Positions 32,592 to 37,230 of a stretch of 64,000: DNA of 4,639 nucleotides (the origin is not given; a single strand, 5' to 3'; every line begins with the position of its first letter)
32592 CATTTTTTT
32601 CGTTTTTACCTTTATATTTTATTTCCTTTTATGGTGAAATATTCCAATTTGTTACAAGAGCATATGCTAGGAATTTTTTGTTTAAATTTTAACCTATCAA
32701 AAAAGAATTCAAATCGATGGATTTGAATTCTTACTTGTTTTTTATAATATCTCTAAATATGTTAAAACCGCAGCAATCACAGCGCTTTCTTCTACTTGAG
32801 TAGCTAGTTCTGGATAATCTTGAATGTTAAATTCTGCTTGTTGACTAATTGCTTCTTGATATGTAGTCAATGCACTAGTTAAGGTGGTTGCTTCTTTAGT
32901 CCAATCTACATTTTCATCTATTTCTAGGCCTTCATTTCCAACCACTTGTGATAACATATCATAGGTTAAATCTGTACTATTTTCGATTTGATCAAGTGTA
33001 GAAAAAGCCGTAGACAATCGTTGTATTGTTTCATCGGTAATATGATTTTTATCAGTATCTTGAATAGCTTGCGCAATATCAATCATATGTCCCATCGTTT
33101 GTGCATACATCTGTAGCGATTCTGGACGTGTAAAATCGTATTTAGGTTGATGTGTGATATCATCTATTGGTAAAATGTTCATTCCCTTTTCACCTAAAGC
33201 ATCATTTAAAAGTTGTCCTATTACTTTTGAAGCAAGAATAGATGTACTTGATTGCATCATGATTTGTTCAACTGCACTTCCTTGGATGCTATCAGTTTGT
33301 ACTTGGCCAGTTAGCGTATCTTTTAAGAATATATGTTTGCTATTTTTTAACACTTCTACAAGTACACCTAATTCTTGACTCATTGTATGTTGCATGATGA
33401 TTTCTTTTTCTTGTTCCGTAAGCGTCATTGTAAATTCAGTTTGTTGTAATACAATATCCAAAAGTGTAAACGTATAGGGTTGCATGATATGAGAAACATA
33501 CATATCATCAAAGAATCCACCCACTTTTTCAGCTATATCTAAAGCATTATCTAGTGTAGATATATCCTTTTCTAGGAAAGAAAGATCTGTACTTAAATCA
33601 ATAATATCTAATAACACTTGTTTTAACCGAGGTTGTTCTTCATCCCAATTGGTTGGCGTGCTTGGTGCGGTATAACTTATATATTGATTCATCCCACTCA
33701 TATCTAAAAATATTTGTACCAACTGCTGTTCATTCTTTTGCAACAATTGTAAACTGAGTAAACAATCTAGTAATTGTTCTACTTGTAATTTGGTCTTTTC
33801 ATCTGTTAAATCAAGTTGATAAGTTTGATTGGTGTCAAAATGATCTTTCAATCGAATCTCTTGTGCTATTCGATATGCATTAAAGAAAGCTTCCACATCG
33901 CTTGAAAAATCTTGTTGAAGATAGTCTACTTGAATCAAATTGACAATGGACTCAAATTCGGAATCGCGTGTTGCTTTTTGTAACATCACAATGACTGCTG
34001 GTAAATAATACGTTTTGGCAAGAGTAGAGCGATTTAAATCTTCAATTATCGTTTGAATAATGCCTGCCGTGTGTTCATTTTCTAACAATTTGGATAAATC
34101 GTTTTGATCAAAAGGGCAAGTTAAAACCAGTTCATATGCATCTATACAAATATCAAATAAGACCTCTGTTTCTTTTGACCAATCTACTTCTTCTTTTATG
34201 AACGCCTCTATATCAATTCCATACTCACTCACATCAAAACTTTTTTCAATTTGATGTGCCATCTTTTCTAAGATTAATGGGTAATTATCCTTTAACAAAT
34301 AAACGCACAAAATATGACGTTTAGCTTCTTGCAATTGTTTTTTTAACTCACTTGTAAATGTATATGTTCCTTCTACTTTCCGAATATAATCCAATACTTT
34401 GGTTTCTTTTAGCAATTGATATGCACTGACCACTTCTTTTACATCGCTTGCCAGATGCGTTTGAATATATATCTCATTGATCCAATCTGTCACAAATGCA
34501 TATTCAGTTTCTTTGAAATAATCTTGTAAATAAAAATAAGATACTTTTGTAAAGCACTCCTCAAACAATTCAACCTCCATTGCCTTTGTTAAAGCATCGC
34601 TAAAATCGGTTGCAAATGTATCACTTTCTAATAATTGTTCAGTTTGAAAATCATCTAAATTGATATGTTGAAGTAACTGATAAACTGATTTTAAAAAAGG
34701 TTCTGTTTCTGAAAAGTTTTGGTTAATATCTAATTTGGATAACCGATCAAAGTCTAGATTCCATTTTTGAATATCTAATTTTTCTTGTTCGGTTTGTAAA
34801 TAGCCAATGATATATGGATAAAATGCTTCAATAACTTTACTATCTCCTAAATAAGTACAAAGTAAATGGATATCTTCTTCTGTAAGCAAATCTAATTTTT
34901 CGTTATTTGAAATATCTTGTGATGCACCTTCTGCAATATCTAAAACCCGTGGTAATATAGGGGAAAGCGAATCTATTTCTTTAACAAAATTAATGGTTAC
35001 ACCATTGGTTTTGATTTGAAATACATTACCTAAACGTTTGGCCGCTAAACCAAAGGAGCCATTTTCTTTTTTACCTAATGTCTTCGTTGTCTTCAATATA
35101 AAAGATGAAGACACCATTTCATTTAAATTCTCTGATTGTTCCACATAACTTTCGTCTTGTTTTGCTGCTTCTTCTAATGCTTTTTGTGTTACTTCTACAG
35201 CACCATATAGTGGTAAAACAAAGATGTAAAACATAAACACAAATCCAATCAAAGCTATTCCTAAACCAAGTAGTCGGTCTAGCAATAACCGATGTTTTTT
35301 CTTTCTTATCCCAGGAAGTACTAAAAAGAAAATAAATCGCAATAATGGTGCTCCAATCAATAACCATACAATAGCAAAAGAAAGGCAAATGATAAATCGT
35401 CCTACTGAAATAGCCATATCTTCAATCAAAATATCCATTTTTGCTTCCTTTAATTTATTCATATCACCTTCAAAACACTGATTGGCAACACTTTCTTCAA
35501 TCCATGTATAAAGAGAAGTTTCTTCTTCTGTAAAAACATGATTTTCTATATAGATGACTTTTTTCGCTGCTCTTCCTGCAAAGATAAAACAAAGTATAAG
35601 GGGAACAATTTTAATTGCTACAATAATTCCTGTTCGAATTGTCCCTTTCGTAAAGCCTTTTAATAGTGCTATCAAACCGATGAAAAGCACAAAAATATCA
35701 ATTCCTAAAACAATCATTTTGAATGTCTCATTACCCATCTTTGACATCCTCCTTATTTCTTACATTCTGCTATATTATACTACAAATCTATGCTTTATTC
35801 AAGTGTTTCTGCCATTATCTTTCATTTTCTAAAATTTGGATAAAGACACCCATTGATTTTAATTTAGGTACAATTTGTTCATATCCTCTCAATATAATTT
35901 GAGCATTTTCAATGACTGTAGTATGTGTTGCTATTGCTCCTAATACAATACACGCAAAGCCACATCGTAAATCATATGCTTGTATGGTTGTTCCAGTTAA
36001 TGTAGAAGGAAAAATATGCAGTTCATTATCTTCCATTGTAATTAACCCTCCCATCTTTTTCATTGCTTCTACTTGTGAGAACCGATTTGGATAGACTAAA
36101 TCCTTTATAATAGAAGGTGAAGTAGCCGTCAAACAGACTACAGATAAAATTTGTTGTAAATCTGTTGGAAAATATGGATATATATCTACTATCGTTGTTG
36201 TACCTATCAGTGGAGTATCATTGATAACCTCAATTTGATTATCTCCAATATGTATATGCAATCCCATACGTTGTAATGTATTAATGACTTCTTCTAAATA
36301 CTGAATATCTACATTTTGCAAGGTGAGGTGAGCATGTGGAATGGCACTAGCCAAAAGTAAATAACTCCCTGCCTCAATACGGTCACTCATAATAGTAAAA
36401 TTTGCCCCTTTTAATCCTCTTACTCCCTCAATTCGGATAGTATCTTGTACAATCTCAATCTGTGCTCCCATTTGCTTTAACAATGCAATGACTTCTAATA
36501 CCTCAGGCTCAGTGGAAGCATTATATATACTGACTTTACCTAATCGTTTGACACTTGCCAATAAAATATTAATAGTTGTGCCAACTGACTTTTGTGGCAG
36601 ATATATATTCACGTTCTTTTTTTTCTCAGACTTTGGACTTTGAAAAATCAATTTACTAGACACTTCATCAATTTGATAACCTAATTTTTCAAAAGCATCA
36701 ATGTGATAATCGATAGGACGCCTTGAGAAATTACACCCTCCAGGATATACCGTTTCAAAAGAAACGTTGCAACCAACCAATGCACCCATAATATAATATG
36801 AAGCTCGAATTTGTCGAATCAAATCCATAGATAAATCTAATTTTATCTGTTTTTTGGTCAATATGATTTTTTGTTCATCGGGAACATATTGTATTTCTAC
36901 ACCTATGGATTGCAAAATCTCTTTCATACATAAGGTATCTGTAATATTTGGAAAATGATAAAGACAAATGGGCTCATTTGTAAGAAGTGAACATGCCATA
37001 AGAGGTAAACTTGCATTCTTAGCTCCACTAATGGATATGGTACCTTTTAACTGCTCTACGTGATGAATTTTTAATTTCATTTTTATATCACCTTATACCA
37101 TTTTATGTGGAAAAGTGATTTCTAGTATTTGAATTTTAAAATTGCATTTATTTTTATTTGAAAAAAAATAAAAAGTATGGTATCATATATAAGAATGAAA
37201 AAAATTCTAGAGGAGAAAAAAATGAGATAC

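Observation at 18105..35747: Tandem paralogous giant proteins (~1,000 aa + 4,800 aa): CvpA-like membrane anchor fused to an enormous acidic helical-repeat region, with no recognisable functional domain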

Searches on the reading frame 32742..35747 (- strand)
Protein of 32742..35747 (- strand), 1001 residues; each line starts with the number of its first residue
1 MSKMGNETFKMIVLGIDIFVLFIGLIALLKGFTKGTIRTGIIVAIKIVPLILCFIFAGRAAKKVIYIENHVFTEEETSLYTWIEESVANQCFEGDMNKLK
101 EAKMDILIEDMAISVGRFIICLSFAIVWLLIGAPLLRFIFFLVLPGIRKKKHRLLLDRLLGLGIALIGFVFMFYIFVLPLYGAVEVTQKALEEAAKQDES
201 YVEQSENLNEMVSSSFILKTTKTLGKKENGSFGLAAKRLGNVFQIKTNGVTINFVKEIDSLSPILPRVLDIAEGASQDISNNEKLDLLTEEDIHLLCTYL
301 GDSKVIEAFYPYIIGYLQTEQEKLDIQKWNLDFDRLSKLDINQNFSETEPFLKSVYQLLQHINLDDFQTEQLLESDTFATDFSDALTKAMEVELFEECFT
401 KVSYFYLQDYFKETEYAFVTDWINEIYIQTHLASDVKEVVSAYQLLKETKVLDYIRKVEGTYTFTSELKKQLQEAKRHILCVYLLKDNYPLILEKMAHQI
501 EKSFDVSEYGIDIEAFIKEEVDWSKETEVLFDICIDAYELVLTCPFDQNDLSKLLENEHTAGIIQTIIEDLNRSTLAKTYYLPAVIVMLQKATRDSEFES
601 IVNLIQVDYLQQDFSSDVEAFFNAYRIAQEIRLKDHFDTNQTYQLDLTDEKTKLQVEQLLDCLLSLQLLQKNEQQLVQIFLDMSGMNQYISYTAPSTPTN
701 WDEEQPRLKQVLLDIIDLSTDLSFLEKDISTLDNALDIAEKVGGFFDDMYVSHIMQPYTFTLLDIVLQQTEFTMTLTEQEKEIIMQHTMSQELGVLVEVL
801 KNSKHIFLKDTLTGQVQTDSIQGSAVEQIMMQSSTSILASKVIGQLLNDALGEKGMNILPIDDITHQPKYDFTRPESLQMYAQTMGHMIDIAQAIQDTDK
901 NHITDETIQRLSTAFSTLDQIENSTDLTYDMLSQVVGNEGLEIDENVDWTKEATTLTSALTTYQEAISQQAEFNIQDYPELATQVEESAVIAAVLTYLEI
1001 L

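Call 6: search_protein_families(library=pfam, proteins=[window:32742-35747:-], max_evalue=1)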
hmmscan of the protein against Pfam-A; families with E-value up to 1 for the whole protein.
window:32742-35747:- (1001 aa): 2 families
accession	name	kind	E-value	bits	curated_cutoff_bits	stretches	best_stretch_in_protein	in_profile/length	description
PF02674.22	Colicin_V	-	0.018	15.5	29.3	1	16-192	1-127/144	Colicin V production protein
PF18544.7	Polo_box_3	-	0.074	14.1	34.2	0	890-924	43-77/97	Polo box domain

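Call 7: search_protein_families(library=ncbifam, proteins=[window:32742-35747:-], max_evalue=0.01)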
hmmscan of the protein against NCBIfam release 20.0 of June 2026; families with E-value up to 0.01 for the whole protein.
window:32742-35747:- (1001 aa): 0 families

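Call 11: find_homologous_proteins(query=window:32742-35747:-)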
Query window:32742-35747:- (1001 aa): 6 proteins with E <= 0.001 among 8000 candidates.
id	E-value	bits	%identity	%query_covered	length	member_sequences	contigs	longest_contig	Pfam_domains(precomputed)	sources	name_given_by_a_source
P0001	0.0e+0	2046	94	100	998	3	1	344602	-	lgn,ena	-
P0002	0.0e+0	1976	90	100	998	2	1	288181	-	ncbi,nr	ncbi:MAG: hypothetical protein NC222_05275 [Staphylococcus sp.]|nr:hypothetical protein [Staphylococ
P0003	0.0e+0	1939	88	100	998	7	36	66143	-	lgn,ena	-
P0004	0.0e+0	1934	87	100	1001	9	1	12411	-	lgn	-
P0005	0.0e+0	1776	81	100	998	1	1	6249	-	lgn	-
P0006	0.0e+0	1738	78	100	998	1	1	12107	-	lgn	-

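Call 23: find_encoding_contigs(protein=P0002, flank=10000, max_places=4)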
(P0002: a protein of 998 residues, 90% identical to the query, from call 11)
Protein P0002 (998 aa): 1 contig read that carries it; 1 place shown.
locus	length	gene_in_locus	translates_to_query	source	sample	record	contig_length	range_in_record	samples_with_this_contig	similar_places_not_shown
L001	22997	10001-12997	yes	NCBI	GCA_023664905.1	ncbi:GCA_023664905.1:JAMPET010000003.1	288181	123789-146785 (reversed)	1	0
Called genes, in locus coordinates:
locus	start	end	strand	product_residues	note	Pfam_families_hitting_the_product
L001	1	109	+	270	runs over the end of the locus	PF02811:PHP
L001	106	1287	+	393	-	-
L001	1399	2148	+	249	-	PF20772:TACO1_YebC_N, PF01709:Transcrip_reg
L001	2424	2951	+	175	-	PF04542:Sigma70_r2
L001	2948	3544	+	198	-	-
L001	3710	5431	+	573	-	PF00082:Peptidase_S8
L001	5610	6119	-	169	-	PF00440:TetR_N (weak), PF14278:TetR_C_8 (weak)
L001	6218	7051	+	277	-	PF02645:DegV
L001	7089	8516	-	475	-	PF00206:Lyase_1, PF10415:FumaraseC_C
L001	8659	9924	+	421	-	PF00275:EPSP_synthase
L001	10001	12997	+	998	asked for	-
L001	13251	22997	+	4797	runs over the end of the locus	-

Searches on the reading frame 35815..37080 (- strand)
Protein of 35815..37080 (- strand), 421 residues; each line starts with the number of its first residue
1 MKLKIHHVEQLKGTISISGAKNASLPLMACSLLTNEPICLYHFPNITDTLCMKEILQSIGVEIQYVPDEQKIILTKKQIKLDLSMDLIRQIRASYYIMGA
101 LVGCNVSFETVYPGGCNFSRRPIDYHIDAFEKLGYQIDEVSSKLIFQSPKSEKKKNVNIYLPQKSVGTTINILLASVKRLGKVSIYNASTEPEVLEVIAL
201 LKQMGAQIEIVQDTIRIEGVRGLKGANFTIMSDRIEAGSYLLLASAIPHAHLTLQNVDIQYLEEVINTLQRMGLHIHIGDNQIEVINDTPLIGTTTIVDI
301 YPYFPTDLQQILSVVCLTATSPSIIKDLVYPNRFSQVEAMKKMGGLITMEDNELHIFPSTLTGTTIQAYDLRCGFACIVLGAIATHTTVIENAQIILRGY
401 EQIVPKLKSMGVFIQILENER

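Call 7: search_protein_families(library=ncbifam, proteins=[window:35815-37080:-], max_evalue=0.01)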
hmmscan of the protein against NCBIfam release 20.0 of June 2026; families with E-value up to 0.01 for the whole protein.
window:35815-37080:- (421 aa): 6 families
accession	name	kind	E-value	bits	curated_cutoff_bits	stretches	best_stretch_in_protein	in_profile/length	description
NF006873.0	PRK09369.1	subfamily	5.3e-110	367.9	297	1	2-416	3-416/419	UDP-N-acetylglucosamine 1-carboxyvinyltransferase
TIGR01072.1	murA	equivalog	9.6e-106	354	392.7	1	2-415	3-415/416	UDP-N-acetylglucosamine 1-carboxyvinyltransferase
NF009470.0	PRK12830.1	equivalog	3.4e-103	345.6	552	1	2-417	3-415/417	UDP-N-acetylglucosamine 1-carboxyvinyltransferase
TIGR01356.1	aroA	equivalog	2.9e-26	92.3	287.25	1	13-400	1-402/415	3-phosphoshikimate 1-carboxyvinyltransferase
NF011381.1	PRK14806.1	equivalog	6e-16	57.8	902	1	4-412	305-728/733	bifunctional prephenate dehydrogenase/3-phosphoshikimate 1-carboxyvinyltransferase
NF008816.0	PRK11860.1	equivalog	1.1e-05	23.8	943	0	5-326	9-339/662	bifunctional 3-phosphoshikimate 1-carboxyvinyltransferase/cytidylate kinase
